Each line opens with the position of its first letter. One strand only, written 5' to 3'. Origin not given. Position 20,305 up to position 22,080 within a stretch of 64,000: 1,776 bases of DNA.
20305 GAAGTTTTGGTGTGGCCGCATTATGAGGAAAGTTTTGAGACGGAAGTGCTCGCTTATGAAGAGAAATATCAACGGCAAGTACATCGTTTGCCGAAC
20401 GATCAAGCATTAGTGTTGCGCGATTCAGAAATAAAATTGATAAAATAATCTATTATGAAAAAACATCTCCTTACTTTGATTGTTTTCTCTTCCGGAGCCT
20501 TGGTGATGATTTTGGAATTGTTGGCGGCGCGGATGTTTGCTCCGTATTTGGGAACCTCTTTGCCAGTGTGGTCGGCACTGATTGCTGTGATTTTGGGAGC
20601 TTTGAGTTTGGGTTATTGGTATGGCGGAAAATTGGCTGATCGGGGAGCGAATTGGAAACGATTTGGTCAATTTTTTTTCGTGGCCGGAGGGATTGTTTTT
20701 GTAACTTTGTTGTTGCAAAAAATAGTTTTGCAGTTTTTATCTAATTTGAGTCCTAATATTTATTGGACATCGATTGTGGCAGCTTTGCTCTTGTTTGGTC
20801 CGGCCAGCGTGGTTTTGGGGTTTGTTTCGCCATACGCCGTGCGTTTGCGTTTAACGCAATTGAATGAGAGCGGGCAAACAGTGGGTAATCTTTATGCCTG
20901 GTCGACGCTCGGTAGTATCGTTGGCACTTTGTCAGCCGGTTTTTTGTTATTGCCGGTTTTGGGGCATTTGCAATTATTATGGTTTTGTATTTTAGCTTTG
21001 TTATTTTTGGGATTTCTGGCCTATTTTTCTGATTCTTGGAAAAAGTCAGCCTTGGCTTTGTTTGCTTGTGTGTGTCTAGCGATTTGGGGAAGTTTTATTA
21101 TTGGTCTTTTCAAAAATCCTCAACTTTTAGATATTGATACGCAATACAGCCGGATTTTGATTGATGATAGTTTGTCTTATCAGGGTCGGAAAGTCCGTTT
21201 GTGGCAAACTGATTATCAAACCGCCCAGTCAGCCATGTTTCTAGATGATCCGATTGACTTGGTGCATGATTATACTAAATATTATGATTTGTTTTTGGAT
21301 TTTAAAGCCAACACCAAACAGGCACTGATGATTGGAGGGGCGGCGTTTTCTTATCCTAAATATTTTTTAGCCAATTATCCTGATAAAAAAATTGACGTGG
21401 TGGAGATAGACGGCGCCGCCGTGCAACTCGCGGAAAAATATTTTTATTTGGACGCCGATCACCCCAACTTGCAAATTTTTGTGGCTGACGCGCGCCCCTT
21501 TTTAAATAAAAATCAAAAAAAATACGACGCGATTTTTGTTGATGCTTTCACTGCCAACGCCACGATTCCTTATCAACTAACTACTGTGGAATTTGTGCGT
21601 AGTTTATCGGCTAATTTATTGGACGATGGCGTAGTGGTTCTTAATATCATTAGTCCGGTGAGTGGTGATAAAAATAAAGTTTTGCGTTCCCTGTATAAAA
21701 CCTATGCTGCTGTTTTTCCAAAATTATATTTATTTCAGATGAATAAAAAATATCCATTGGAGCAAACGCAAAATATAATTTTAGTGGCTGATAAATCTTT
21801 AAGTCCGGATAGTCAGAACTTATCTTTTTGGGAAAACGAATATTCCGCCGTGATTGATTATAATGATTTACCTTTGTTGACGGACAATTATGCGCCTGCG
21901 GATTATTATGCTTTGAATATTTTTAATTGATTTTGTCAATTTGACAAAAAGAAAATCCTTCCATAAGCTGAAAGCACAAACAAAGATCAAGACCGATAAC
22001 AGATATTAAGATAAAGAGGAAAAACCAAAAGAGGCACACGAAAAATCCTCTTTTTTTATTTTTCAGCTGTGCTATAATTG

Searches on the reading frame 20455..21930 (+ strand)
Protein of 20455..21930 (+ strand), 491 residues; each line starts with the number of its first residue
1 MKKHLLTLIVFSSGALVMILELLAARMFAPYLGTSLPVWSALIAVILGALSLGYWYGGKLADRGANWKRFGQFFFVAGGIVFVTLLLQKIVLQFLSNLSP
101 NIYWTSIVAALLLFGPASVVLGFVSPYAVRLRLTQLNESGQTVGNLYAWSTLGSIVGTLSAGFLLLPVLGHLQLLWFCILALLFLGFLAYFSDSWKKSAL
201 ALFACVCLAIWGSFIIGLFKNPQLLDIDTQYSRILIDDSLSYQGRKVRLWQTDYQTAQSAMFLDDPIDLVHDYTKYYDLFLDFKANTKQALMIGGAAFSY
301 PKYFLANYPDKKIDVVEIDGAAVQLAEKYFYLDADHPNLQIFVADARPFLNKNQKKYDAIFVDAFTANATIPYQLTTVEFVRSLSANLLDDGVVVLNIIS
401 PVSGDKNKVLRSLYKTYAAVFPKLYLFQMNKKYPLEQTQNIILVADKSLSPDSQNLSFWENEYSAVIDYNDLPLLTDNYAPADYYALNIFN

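Call 35: search_protein_families(library=pfam, proteins=[window:20455-21930:+], max_evalue=0.00001)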
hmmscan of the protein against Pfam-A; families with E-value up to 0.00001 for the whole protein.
window:20455-21930:+ (491 aa): 1 family
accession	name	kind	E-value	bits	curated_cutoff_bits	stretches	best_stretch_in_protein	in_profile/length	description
PF01564.23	Spermine_synth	-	3.1e-12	46.8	22.9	1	283-423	15-155/186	Spermine/spermidine synthase domain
